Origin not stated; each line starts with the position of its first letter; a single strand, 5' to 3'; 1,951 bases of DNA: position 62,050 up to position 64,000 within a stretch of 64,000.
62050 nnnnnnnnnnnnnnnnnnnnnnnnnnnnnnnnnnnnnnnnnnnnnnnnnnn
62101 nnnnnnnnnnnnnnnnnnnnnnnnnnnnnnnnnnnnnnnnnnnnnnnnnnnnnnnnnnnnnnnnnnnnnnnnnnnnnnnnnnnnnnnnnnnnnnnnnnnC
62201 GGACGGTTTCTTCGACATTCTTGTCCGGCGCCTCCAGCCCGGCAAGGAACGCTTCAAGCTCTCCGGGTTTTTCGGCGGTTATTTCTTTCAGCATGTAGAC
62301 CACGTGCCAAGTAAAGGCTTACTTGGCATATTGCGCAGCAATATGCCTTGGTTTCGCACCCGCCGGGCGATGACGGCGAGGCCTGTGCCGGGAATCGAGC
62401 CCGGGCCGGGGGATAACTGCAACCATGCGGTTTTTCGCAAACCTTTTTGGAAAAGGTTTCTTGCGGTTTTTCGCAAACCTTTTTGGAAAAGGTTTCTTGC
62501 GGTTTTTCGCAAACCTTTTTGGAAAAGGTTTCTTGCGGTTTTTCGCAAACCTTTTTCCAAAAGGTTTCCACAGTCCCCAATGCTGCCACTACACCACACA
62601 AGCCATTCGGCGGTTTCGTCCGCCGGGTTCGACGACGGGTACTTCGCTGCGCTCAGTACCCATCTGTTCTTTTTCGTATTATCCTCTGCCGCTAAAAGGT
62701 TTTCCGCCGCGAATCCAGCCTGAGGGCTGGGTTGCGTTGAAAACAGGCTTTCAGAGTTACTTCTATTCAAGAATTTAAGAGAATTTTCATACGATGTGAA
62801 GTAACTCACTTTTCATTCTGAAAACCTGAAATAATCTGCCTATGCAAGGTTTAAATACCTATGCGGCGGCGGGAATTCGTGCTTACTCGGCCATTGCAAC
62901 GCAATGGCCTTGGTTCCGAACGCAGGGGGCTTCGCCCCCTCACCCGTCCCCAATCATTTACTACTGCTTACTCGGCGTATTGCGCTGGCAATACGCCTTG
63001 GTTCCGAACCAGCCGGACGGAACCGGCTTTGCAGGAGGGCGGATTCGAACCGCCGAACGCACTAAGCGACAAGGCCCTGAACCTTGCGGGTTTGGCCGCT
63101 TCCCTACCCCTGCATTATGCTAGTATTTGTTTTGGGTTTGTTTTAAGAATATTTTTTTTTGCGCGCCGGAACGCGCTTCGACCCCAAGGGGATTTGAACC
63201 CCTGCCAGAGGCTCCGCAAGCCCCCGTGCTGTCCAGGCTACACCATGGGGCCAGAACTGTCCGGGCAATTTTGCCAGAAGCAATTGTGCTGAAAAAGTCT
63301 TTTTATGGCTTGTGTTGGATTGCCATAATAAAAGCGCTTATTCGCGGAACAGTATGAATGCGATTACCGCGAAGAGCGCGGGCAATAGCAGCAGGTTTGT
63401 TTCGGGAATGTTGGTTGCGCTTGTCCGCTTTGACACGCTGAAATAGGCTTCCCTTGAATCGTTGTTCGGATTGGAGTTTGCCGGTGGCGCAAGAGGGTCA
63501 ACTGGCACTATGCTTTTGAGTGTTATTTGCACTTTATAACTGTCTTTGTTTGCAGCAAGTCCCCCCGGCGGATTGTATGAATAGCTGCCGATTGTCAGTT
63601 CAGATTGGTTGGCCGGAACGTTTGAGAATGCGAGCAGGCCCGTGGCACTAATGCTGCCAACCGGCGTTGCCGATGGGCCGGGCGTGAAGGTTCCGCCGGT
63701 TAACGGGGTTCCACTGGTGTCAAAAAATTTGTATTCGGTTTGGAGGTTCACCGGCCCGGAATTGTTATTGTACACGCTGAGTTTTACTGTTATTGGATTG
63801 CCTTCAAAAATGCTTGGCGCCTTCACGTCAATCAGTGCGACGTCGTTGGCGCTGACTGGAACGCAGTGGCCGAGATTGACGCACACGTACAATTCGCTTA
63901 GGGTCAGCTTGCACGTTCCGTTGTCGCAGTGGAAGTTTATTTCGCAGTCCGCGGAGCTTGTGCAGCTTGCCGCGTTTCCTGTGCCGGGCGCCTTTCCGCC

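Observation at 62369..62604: tRNA-His with a 164-nt canonical-position intron built from four tandem 36-nt palindromic repeats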

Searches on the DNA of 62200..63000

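Call 52: search_rna_families(source=window, start=62200, end=63000, threshold=evalue, max_evalue=1)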
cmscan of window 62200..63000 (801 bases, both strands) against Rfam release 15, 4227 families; matches with E-value up to 1: 12.
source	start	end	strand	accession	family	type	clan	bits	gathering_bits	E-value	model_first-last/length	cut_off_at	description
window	62474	62568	+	RF00794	mir-42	Gene; miRNA;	CL00088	22.8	70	0.021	1-102/102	no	mir-42 microRNA precursor family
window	62475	62567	+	RF03616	MIR1888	Gene; miRNA;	-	22.3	72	0.13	1-101/101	no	MIR1888 microRNA precursor family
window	62504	62572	-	RF03697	mir-722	Gene; miRNA;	-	21.8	81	0.18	1-67/67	no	mir-722 microRNA precursor family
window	62512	62568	+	RF03217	mir-3167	Gene; miRNA;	-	21.5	86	0.41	1-59/59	no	mir-3167 microRNA precursor family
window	62440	62496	+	RF03217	mir-3167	Gene; miRNA;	-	20.9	86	0.57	1-59/59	no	mir-3167 microRNA precursor family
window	62509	62570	+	RF00486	mir-129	Gene; miRNA;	-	20.5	48.6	0.22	1-75/75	no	mir-129 microRNA precursor family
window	62511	62567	+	RF03697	mir-722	Gene; miRNA;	-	19.7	81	0.66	6-60/67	no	mir-722 microRNA precursor family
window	62510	62569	+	RF03485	mir-4000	Gene; miRNA;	-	18.9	58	0.64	1-54/54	no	mir-4000 microRNA precursor family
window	62511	62569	+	RF03550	mir-31_2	Gene; miRNA;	-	18.6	97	0.96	1-83/83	no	mir-31_2 microRNA precursor family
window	62509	62568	-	RF03485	mir-4000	Gene; miRNA;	-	18.4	58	0.89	1-54/54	no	mir-4000 microRNA precursor family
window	62392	62526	+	RF01453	RCNMV_TE_DR1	Cis-reg;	-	15.8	80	0.65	1-138/138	no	3'TE-DR1 translation enhancer element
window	62439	62531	-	RF02616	SSRC8_2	Gene; sRNA;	-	14.4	72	0.15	134-246/281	no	Streptococcus sRNA 8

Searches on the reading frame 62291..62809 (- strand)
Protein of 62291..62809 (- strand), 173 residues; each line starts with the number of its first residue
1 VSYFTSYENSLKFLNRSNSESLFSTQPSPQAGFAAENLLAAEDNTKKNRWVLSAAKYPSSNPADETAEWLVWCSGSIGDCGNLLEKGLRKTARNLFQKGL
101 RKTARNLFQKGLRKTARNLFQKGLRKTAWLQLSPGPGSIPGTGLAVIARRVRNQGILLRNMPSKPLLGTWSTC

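Call 73: find_homologous_proteins(query=window:62291-62809:-, max_evalue=0.001)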
Query seq(173 aa) (173 aa): 2 proteins with E <= 0.001 among 1916 candidates.
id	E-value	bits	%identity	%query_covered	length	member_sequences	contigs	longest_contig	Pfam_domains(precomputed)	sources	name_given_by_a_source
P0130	2.2e-54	202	64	88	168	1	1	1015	-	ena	-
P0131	1.8e-16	78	60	47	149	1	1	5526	-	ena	-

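Call 74: find_encoding_contigs(protein=P0130, flank=5000, max_places=6)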
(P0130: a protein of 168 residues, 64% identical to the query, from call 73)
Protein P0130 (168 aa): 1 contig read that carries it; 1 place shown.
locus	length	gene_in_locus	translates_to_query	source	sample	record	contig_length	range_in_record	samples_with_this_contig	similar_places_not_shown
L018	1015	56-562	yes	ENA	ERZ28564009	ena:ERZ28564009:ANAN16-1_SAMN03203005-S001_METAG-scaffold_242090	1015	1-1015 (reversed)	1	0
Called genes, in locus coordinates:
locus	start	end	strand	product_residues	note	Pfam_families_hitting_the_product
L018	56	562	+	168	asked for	-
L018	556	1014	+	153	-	?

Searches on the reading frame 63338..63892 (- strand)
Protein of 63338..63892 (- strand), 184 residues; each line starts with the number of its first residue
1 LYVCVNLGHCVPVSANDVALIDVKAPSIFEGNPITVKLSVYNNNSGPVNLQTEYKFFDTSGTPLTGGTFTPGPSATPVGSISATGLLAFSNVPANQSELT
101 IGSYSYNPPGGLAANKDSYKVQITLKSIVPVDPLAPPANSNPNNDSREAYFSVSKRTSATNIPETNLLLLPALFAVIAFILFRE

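Call 40: list_cluster_members(proteins=[window:63338-63892:-, window:63338-63886:-, window:63338-63826:-, window:63338-63775:-, window:63338-63751:-])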
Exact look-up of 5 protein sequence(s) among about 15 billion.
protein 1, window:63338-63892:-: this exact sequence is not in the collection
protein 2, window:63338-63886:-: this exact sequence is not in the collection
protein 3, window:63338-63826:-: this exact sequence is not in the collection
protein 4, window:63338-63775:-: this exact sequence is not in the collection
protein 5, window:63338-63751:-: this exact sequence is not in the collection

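Call 42: list_cluster_members(proteins=[window:63341-63892:-, window:63341-63886:-, window:63341-63826:-, window:63341-63775:-, window:63341-63751:-, window:62291-62809:-, window:62425-62775:+, window:62447-62692:+, window:62257-62601:-, window:61965-62720:+])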
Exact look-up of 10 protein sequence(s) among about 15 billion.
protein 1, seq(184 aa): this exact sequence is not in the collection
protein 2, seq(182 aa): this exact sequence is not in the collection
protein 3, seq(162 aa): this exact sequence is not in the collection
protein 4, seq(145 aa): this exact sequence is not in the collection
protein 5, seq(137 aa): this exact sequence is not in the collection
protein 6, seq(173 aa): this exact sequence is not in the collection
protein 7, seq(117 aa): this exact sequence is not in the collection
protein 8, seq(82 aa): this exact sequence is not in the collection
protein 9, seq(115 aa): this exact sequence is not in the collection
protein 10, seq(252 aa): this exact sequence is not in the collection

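Call 71: find_homologous_proteins(query=window:63341-63892:-, max_evalue=1e-10)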
Query seq(184 aa) (184 aa): 3 proteins with E <= 1e-10 among 151 candidates.
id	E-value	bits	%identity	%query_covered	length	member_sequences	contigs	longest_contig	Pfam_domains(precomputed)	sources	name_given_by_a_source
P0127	4.1e-113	394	99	100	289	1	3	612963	-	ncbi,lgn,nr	ncbi:MAG: hypothetical protein HY394_01410 [Candidatus Diapherotrites archaeon]|nr:hypothetical prot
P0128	4.5e-39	152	53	100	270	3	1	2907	-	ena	-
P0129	5.3e-37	146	50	100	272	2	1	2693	-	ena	-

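Call 72: find_encoding_contigs(protein=P0127, flank=10000, max_places=6)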
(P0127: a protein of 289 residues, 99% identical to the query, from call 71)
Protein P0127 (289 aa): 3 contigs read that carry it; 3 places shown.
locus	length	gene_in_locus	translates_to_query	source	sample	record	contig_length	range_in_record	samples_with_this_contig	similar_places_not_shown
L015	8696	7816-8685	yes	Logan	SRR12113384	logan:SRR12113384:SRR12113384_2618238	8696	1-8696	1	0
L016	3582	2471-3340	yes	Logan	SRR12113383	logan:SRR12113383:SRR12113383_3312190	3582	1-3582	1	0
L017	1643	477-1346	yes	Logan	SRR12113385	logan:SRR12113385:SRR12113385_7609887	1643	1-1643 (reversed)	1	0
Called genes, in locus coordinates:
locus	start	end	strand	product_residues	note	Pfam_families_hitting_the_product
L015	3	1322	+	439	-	?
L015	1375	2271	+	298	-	PF00557:Peptidase_M24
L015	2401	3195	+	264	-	-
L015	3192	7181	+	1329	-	-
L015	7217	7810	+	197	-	-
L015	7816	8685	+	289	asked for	-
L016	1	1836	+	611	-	?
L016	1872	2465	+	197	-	-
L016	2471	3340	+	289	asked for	-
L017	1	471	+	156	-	?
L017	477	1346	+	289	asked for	-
